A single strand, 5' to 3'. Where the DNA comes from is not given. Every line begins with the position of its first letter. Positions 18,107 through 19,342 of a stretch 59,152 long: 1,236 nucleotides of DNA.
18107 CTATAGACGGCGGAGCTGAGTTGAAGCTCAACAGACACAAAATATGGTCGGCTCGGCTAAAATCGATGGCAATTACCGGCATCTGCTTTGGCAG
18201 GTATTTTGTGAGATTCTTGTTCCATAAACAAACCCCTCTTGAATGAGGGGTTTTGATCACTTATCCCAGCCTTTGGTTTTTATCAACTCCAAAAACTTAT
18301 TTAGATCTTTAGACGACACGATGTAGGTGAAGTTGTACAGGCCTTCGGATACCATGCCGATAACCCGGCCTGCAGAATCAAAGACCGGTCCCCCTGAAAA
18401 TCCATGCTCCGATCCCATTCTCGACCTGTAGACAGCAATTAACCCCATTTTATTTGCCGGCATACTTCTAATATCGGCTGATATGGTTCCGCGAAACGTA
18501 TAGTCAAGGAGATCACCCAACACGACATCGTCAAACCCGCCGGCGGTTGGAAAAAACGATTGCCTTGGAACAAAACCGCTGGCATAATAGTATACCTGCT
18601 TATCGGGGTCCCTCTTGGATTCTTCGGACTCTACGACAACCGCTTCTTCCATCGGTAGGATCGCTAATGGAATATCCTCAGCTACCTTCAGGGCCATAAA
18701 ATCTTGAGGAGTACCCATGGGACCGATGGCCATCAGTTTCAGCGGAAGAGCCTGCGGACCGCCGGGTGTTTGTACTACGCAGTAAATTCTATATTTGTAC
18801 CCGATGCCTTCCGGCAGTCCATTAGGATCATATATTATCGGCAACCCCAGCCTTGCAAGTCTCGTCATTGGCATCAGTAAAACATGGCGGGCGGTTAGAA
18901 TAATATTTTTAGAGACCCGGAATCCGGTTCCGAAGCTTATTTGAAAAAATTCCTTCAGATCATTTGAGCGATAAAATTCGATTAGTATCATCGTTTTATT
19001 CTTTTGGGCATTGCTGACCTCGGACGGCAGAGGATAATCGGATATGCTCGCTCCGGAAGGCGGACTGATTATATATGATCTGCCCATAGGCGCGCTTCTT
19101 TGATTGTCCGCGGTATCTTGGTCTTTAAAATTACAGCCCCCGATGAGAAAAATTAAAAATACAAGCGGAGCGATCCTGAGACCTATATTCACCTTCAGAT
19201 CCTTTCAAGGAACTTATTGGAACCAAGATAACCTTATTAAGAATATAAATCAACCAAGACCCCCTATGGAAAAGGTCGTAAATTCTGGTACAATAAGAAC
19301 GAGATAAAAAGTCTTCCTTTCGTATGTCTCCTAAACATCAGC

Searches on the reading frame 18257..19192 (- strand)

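Call 78: search_protein_families(library=pfam, proteins=[window:18257-19192:-], max_evalue=0.001)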
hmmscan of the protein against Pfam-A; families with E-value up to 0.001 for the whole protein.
window:18257-19192:- (311 aa): 2 families
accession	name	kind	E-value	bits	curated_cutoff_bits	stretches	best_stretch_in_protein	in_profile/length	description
PF13365.12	Trypsin_2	-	1.4e-10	42.5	27.6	1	88-280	1-144/144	Trypsin-like peptidase domain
PF00089.32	Trypsin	-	0.0001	22.6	20.6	0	259-284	173-198/220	Trypsin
